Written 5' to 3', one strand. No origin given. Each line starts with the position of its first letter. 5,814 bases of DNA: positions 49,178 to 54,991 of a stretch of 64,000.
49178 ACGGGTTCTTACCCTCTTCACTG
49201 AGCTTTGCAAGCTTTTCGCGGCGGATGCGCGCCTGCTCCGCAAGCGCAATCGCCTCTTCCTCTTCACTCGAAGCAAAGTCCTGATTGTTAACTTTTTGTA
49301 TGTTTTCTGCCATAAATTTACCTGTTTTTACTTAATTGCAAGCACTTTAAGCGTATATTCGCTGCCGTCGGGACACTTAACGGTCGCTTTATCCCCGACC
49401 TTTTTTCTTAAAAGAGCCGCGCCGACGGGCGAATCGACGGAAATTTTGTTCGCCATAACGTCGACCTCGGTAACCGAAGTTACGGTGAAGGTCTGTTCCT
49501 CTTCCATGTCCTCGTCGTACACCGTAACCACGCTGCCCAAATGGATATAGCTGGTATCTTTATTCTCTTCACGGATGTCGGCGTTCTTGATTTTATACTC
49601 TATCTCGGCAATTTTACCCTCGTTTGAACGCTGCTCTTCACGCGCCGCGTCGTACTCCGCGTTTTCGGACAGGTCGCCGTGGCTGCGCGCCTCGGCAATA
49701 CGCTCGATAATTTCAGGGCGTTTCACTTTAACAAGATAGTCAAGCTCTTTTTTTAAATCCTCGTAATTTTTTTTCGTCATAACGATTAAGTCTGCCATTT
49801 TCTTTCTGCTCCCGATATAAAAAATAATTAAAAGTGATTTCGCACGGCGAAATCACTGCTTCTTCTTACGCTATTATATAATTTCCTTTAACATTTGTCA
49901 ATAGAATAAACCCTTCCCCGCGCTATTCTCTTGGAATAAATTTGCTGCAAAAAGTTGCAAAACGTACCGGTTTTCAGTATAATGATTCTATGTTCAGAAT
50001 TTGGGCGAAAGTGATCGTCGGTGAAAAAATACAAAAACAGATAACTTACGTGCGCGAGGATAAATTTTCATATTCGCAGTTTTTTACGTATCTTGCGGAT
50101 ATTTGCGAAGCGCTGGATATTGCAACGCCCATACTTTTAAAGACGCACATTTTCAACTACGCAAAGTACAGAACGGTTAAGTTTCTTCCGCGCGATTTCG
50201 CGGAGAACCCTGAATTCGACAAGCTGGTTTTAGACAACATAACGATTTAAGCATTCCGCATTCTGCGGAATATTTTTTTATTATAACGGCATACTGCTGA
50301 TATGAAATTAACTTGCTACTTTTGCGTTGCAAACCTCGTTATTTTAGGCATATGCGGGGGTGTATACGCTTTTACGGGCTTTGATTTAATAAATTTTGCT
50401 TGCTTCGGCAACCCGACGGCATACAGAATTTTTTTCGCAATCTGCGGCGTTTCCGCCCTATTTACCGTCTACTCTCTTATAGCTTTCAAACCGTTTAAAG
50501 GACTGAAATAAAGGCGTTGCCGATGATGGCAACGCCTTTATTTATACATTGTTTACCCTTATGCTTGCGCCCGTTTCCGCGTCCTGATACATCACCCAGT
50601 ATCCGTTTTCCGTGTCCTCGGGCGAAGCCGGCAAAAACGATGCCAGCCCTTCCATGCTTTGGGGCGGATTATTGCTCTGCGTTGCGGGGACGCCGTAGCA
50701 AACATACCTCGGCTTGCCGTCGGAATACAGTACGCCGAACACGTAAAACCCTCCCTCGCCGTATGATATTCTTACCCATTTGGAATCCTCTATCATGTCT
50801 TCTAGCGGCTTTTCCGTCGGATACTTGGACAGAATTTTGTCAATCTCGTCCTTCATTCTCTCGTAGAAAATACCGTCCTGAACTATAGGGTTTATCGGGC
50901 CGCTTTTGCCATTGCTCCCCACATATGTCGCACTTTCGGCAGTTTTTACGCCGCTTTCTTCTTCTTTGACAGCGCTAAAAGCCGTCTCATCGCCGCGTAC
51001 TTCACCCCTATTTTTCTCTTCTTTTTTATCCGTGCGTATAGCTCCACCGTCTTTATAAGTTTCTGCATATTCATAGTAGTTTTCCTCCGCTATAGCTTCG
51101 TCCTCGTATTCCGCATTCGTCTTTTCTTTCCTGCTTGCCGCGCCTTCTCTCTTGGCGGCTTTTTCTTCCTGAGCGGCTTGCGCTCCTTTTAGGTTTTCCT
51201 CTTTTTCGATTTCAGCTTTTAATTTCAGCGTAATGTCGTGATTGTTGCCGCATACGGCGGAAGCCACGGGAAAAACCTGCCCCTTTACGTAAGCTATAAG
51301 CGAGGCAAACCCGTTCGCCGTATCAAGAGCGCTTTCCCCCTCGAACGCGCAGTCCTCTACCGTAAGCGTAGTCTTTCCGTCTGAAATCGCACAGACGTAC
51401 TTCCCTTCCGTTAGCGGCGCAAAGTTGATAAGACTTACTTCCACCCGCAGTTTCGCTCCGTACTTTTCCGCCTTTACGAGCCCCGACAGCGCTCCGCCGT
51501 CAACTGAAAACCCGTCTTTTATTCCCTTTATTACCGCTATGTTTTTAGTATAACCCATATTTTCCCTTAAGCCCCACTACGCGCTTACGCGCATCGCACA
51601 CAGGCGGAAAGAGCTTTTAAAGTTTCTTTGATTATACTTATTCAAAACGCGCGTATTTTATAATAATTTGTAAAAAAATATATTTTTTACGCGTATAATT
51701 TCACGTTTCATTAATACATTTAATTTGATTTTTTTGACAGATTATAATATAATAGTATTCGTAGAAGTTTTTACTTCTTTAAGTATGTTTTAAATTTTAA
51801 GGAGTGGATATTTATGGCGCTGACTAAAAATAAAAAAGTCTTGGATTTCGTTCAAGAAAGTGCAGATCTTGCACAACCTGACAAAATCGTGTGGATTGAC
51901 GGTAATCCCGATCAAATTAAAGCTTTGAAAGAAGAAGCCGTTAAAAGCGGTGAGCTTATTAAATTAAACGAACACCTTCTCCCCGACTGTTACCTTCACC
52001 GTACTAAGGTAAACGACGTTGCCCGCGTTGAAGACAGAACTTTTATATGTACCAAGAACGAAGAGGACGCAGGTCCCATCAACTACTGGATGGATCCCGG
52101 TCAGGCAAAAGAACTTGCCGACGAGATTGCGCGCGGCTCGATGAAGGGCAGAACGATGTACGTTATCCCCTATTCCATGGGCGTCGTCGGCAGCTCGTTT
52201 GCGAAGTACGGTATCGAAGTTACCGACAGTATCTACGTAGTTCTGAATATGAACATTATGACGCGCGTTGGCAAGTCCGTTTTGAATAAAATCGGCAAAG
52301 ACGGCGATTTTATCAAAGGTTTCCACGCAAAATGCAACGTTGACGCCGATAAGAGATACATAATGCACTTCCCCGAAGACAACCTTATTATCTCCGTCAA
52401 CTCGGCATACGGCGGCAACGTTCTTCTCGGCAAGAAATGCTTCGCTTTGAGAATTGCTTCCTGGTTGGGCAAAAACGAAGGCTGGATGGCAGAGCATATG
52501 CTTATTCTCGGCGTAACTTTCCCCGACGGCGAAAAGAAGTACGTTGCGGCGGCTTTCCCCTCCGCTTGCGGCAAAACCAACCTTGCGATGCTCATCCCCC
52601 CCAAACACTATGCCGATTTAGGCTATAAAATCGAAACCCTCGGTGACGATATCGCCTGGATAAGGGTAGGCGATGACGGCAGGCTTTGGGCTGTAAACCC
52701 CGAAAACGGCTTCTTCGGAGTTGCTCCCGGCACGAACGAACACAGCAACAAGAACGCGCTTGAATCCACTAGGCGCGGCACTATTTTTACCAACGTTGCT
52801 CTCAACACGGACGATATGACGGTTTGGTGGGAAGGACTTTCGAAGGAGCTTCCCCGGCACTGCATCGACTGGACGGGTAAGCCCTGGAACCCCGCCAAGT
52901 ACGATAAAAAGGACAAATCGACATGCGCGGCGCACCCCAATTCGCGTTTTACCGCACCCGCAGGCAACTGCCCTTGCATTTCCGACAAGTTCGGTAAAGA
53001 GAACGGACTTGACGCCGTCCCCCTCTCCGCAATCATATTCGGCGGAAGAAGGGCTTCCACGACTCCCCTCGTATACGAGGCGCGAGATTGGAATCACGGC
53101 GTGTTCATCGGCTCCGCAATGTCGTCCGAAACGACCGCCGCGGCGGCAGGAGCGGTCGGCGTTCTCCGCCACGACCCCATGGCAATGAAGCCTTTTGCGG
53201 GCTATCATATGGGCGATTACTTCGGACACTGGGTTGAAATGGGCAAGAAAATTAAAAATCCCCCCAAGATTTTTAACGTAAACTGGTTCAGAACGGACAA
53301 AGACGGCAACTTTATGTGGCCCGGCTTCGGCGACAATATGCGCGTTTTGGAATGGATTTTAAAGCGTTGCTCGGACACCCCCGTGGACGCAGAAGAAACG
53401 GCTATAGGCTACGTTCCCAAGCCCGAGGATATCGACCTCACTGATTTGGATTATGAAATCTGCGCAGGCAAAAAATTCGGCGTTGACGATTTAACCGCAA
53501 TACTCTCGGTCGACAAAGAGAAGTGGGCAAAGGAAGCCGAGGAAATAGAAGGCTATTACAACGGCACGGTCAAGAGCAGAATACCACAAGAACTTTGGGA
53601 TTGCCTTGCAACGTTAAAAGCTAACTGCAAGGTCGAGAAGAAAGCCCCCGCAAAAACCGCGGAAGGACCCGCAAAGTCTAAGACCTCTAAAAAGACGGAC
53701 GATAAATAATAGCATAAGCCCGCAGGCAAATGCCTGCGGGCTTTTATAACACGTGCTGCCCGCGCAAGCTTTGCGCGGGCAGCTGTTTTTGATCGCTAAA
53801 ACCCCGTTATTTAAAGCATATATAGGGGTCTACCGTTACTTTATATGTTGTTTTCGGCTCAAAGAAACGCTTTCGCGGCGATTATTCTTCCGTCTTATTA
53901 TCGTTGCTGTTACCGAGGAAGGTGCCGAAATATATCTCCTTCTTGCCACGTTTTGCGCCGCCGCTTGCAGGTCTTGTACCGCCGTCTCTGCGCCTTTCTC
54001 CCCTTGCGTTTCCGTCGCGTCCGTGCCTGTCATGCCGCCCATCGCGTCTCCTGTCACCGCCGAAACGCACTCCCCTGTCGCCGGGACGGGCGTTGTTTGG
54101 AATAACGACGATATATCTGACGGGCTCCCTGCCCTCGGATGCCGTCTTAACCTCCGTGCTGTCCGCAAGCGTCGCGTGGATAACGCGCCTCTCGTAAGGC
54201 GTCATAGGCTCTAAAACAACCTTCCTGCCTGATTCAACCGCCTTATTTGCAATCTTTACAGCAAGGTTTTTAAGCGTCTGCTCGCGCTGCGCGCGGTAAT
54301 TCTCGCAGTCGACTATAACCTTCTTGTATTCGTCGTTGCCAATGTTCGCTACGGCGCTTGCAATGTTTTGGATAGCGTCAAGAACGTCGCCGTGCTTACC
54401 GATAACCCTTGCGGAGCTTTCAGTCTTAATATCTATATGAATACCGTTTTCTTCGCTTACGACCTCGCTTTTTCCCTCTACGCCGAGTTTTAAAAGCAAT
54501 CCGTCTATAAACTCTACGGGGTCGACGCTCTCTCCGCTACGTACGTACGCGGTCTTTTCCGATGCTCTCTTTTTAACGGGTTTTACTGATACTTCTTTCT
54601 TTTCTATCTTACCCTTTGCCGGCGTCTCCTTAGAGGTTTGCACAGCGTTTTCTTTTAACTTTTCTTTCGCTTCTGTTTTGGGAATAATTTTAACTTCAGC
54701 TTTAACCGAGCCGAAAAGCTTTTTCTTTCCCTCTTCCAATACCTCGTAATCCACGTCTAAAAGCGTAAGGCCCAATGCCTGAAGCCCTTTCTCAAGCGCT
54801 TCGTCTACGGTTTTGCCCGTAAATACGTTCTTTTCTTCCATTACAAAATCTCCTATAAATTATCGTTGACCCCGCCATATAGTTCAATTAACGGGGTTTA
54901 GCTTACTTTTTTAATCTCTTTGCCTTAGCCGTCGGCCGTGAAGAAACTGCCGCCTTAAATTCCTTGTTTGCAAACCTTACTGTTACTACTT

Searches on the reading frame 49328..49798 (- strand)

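Call 9: search_protein_families(library=pfam, proteins=[window:49328-49798:-])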
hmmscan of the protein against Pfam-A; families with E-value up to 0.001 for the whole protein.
window:49328-49798:- (156 aa): 2 families
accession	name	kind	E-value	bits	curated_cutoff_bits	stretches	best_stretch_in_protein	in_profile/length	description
PF03449.20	GreA_GreB_N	-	3.6e-30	104.4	24.5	1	5-75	1-71/71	Transcription elongation factor, N-terminal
PF01272.25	GreA_GreB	-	1.6e-22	79.7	26.9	1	84-156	5-76/77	Transcription elongation factor, GreA/GreB, C-term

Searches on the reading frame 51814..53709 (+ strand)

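Call 5: search_protein_families(library=pfam, proteins=[window:51814-53709:+])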
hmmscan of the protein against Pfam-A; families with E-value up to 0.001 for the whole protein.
window:51814-53709:+ (631 aa): 2 families
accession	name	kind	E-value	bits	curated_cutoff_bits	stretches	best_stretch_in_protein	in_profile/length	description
PF00821.23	PEPCK_GTP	-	1.3e-154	514.8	23.8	1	224-603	1-356/357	Phosphoenolpyruvate carboxykinase C-terminal P-loop domain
PF17297.7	PEPCK_N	-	9.6e-84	280.8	23.8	1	11-219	1-217/218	Phosphoenolpyruvate carboxykinase N-terminal domain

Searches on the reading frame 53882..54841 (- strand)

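Call 5: search_protein_families(library=pfam, proteins=[window:53882-54841:-])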
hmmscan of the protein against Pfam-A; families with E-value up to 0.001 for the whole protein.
window:53882-54841:- (319 aa): 3 families
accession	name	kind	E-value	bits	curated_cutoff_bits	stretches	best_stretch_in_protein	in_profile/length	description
PF01424.28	R3H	-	4e-18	65.6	26.8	1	188-248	1-60/60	R3H domain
PF14804.11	Jag_N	-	1.7e-14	54.4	25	1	7-52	1-46/50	Jag N-terminus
PF13083.13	KH_KhpA-B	-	4e-10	39.9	32.1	1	123-174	20-71/73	KhpA/KhpB, KH domain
